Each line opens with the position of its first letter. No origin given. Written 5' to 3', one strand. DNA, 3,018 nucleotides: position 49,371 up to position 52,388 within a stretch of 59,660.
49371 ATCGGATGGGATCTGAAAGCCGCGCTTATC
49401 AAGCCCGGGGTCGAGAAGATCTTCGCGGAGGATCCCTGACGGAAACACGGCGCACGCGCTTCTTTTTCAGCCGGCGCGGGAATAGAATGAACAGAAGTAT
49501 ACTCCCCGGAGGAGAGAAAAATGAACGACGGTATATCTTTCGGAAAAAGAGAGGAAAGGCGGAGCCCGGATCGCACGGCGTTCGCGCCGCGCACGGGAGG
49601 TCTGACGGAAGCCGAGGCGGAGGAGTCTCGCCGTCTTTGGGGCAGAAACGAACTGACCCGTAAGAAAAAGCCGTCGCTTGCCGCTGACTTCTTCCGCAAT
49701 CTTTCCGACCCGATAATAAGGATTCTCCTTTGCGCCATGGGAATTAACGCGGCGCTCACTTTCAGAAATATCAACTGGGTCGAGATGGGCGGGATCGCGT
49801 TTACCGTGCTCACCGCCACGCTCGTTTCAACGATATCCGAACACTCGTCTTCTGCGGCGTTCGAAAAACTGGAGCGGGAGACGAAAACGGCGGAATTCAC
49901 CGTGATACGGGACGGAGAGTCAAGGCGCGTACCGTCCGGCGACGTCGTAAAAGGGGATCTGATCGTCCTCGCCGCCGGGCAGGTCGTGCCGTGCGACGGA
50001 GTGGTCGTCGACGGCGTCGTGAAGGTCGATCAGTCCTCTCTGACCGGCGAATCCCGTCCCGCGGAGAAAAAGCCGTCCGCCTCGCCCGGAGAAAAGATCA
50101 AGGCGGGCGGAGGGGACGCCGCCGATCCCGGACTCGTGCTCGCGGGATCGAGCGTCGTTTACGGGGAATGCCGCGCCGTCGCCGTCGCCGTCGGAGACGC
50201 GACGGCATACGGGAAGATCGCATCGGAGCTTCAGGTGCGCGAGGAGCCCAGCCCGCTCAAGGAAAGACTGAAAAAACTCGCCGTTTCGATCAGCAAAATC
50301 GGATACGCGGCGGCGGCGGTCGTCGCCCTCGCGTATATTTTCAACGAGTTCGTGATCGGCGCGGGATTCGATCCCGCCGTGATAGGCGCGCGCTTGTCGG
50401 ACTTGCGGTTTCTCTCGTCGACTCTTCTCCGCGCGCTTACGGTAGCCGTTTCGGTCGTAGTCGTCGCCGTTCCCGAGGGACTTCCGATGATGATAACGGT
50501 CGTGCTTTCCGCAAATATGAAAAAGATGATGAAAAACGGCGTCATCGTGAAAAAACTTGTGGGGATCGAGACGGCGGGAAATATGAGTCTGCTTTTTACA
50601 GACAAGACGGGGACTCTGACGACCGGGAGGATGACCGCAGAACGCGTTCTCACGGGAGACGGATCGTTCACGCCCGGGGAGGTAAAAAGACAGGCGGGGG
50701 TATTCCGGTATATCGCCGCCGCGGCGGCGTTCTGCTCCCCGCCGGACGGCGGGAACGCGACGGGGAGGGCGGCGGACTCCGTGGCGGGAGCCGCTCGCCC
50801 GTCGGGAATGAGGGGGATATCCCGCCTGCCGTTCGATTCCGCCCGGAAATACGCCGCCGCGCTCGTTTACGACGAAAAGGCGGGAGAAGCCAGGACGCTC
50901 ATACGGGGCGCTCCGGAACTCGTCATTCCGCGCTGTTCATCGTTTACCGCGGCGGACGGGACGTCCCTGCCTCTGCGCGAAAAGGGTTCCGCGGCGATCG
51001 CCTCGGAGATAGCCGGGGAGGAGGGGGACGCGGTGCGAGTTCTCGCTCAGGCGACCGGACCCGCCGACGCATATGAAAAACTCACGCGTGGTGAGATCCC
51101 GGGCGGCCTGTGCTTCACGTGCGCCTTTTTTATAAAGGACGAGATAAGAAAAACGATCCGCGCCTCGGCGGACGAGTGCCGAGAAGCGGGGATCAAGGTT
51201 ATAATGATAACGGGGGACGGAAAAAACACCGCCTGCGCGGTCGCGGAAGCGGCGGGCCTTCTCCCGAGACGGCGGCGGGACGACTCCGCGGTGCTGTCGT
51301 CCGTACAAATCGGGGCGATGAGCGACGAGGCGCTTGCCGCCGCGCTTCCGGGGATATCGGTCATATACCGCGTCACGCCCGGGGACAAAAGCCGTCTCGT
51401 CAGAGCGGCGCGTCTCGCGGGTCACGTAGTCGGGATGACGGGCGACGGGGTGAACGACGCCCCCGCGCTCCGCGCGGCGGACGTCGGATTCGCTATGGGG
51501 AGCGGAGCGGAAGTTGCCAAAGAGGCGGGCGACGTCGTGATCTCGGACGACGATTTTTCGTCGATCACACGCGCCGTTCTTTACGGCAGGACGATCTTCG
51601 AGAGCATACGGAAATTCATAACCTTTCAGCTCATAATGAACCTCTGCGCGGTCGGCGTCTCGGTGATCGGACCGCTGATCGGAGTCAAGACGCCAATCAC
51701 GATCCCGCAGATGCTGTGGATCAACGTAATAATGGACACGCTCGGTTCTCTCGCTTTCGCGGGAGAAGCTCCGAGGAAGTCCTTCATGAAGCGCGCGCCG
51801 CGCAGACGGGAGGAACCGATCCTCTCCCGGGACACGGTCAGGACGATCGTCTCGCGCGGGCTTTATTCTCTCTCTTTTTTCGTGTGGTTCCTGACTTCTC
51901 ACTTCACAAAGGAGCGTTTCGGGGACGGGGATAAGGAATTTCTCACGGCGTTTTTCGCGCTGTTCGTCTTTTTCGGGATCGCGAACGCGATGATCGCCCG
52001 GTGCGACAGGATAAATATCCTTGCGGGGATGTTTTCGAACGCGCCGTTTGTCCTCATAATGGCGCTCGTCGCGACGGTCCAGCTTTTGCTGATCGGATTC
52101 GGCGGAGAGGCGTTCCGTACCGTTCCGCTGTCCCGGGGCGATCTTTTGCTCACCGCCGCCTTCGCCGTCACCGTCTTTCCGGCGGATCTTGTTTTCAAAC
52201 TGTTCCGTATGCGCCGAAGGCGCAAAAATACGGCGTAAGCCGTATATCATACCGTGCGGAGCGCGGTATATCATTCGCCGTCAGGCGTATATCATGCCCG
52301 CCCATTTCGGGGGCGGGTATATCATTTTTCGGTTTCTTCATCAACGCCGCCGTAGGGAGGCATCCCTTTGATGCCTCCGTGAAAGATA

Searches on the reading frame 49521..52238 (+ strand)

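Call 17: search_protein_families(library=pfam, proteins=[window:49521-52238:+])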
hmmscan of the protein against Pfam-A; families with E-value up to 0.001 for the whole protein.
window:49521-52238:+ (905 aa): 6 families
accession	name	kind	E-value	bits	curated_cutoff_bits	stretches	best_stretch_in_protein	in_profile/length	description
PF00122.25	E1-E2_ATPase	-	4e-39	134.4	28.1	1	124-339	5-181/181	E1-E2 ATPase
PF00689.26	Cation_ATPase_C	-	5.4e-33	114.7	27.3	1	724-895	2-175/175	Cation transporting ATPase, C-terminus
PF00690.31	Cation_ATPase_N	-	9.8e-11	41.6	20.4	1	25-75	18-68/69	Cation transporter/ATPase, N-terminus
PF00702.32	Hydrolase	-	1e-09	39.5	26.4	1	357-654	3-191/191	haloacid dehalogenase-like hydrolase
PF13246.12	Cation_ATPase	-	2.7e-05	24.5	21.7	1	434-474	50-90/91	Cation transport ATPase (P-type)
PF08282.18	Hydrolase_3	-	0.00098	19.4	20.9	1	640-684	209-253/255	haloacid dehalogenase-like hydrolase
